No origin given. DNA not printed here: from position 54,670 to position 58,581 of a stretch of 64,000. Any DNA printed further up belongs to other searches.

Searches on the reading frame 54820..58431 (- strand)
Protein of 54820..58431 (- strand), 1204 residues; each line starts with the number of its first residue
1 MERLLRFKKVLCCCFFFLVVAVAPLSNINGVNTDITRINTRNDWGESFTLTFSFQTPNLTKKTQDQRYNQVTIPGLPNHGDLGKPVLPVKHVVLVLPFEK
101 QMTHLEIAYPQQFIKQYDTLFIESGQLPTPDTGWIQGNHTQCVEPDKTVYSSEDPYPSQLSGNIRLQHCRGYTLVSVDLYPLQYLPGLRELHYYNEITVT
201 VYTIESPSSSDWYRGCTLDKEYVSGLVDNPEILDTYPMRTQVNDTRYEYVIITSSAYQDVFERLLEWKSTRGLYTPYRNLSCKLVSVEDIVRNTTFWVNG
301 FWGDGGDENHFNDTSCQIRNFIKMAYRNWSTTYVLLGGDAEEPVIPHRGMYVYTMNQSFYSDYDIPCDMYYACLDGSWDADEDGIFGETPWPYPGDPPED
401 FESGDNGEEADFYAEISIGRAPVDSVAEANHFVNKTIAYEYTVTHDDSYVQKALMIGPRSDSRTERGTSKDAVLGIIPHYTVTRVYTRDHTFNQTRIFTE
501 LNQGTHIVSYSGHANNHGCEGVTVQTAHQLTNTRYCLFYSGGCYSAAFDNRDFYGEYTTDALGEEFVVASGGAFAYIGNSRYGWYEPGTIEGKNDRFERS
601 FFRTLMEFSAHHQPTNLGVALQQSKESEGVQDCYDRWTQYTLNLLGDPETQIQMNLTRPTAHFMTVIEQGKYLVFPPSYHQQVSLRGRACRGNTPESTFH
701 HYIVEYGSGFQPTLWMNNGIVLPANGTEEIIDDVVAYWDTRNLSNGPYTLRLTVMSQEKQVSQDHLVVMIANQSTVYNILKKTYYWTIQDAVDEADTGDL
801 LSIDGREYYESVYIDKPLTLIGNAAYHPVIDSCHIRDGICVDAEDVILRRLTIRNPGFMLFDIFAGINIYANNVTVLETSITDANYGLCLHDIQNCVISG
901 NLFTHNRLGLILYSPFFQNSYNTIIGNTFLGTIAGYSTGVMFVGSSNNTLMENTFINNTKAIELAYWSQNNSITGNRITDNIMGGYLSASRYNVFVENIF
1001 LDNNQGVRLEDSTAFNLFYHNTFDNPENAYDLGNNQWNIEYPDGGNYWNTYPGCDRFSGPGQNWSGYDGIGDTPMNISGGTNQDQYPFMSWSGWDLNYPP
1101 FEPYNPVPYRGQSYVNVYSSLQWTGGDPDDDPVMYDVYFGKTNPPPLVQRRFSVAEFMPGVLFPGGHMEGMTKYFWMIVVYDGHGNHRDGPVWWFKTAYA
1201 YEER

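Call 51: search_protein_families(library=pfam, proteins=[window:54820-58431:-], max_evalue=0.001)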
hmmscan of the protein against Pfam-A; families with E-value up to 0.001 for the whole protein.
window:54820-58431:- (1204 aa): 4 families
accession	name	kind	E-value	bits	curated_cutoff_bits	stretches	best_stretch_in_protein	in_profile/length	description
PF01364.23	Peptidase_C25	-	1.9e-61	208.9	23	1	249-651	1-373/374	Peptidase family C25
PF05048.19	NosD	-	1.3e-30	106.9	23.6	2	867-1012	41-181/212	Periplasmic copper-binding protein (NosD)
PF13229.12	Beta_helix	-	2.2e-18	66.8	25.9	2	838-984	2-141/158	Right handed beta helix region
PF08126.16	Propeptide_C25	-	6.5e-09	35.6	22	1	47-202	20-171/205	Propeptide_C25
